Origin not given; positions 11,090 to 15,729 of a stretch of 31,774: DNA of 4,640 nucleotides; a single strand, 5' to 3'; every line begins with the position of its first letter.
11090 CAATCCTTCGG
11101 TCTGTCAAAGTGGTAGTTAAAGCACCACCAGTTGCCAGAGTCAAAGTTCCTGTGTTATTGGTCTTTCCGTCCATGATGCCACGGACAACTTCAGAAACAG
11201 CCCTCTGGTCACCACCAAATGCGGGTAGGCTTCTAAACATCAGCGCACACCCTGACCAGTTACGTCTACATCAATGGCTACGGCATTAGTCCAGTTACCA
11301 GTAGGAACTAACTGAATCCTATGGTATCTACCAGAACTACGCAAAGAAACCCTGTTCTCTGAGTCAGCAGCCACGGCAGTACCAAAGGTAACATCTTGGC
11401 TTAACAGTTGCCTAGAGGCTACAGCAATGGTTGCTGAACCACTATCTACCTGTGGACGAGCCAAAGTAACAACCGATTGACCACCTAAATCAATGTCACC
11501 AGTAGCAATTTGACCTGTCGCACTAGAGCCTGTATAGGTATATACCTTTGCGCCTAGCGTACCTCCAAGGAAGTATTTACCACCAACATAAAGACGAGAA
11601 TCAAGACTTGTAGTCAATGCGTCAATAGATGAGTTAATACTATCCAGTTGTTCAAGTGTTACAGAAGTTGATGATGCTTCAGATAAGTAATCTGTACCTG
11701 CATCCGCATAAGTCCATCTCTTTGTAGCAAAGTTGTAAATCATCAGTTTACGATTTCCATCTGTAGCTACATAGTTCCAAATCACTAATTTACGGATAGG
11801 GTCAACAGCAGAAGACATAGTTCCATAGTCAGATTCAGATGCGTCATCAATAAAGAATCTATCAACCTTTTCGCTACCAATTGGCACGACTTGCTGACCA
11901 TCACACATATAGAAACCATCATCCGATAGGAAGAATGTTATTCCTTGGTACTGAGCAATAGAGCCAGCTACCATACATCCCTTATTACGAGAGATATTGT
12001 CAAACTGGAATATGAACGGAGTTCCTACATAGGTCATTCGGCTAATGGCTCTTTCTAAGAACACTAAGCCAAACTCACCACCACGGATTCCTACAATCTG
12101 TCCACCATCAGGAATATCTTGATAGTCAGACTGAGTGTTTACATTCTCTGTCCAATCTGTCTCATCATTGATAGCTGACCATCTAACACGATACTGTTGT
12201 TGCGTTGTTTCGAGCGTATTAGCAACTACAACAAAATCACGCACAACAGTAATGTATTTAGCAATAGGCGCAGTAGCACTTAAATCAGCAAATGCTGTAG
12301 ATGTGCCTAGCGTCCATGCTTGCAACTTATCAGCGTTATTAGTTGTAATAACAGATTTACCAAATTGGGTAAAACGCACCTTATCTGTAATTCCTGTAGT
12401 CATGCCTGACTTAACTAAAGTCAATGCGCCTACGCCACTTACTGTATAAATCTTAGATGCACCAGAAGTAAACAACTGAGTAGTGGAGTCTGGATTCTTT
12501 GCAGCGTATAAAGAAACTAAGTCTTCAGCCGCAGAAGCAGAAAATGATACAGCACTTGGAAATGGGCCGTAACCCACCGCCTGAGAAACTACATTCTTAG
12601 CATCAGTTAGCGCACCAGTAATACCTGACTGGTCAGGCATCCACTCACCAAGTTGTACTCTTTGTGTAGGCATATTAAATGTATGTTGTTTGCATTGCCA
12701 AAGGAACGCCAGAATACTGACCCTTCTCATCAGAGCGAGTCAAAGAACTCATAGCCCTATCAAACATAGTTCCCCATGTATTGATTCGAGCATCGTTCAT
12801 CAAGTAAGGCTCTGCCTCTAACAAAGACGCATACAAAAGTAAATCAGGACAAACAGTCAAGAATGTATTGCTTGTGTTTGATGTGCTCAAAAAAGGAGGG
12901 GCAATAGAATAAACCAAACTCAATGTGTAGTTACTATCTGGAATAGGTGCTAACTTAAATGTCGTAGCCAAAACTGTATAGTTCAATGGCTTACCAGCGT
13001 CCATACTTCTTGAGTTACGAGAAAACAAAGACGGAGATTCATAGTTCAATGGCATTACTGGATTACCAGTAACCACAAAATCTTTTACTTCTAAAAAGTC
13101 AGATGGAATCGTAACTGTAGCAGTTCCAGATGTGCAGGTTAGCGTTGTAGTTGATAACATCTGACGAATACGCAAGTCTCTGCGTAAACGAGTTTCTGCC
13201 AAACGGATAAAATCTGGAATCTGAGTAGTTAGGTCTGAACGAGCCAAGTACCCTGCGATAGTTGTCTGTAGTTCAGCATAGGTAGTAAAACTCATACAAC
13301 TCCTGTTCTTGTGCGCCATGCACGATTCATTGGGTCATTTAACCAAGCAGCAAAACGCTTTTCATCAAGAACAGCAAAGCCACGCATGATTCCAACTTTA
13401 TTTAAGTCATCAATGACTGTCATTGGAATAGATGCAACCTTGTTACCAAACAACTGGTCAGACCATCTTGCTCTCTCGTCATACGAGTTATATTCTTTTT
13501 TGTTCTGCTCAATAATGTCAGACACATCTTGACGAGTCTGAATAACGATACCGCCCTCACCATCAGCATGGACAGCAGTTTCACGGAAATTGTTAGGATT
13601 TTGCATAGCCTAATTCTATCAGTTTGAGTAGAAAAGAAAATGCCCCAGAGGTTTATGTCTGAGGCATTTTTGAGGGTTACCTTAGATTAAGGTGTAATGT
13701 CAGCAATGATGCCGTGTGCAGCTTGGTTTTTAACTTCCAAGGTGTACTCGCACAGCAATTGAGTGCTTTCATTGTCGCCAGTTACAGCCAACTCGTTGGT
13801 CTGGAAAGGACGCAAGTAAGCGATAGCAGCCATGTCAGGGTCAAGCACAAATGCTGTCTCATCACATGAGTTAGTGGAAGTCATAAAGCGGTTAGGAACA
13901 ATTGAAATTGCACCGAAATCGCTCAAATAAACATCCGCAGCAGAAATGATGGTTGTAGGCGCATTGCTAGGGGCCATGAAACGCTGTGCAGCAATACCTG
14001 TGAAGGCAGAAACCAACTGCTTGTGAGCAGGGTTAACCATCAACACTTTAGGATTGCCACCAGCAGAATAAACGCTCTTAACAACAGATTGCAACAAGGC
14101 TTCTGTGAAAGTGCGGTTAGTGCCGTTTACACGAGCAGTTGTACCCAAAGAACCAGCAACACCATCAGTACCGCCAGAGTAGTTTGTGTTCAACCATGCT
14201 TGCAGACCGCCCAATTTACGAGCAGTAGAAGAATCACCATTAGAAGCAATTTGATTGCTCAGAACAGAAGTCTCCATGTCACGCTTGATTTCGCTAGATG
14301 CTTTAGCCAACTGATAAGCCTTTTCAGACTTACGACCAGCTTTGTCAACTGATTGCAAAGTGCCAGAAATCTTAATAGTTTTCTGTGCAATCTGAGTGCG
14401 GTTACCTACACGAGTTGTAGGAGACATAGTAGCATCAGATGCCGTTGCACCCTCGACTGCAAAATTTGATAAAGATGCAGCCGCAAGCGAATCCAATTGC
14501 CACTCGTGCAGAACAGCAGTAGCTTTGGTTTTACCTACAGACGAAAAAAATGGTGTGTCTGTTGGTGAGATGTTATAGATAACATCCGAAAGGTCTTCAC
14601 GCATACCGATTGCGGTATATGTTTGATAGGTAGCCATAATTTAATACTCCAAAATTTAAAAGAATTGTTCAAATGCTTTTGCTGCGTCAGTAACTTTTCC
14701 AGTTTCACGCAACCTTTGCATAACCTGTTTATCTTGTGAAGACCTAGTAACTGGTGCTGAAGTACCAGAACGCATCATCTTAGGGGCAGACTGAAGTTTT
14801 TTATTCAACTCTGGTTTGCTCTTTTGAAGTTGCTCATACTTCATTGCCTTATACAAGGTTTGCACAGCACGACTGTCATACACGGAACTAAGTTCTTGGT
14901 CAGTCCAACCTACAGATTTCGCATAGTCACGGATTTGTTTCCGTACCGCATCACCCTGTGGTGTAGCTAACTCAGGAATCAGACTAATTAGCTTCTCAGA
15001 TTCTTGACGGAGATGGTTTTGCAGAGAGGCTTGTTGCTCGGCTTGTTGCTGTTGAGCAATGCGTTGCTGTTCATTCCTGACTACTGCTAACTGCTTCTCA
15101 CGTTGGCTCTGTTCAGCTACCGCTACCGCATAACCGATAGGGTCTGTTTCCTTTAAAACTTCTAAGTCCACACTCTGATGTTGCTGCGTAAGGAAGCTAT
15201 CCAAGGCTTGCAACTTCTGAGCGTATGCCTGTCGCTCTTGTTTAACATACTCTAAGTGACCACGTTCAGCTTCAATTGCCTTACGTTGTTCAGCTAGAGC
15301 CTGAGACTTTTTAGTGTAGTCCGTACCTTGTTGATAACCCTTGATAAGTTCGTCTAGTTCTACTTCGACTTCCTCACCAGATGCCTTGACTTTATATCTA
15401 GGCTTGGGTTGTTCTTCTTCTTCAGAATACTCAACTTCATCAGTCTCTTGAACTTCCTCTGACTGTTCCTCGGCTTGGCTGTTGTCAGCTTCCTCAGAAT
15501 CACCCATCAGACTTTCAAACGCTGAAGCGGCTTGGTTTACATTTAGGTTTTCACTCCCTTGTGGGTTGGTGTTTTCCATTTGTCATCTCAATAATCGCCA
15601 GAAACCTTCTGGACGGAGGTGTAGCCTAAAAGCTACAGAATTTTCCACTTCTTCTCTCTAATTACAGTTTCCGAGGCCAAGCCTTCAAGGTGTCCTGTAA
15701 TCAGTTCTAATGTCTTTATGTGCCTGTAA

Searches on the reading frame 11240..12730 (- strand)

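Call 71: search_protein_families(library=phrogs, proteins=[window:11240-12730:-], max_evalue=0.001)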
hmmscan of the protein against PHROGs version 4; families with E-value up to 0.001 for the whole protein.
window:11240-12730:- (496 aa): 1 family
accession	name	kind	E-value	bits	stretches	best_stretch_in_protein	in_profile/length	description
phrog_3287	-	head and packaging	9.3e-67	227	1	38-494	31-522/524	virion structural protein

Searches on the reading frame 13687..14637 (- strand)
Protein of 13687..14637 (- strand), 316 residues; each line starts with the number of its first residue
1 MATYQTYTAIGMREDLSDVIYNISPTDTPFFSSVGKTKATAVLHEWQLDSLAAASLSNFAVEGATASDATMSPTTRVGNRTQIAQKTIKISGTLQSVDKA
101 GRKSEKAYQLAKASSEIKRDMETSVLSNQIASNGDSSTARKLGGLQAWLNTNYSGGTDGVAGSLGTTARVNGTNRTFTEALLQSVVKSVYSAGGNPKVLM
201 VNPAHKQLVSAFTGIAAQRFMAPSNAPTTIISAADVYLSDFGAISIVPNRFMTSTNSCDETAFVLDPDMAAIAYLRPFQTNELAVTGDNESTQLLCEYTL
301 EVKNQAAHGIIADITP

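Call 71: search_protein_families(library=phrogs, proteins=[window:13687-14637:-], max_evalue=0.001)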
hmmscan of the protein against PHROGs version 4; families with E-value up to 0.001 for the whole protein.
window:13687-14637:- (316 aa): 1 family
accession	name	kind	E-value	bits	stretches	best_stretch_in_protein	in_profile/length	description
phrog_1328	-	head and packaging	8.9e-108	362.9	1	1-315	9-307/583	major head protein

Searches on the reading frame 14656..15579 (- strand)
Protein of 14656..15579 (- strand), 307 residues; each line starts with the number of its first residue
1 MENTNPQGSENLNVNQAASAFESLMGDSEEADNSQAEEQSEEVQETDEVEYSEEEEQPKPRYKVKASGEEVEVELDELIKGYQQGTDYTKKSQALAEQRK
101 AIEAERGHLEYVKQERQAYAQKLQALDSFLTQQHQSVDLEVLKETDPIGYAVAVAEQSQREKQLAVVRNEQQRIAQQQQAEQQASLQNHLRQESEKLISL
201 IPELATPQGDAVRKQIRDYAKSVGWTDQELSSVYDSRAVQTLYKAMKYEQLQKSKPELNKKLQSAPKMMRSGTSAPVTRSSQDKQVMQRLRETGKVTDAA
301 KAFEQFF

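Call 70: search_protein_families(library=phrogs, proteins=[window:14656-15579:-], max_evalue=0.001)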
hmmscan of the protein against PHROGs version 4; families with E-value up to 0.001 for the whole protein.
window:14656-15579:- (307 aa): 3 families
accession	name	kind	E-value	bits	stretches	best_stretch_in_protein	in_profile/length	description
phrog_3927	-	head and packaging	1.7e-53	183.4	1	27-304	62-339/342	head scaffolding protein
phrog_9013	-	head and packaging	3.9e-10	40.6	1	28-303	96-360/365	head scaffolding protein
phrog_2120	-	tail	8.4e-05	22.8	1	14-103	86-176/403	tail length tape measure protein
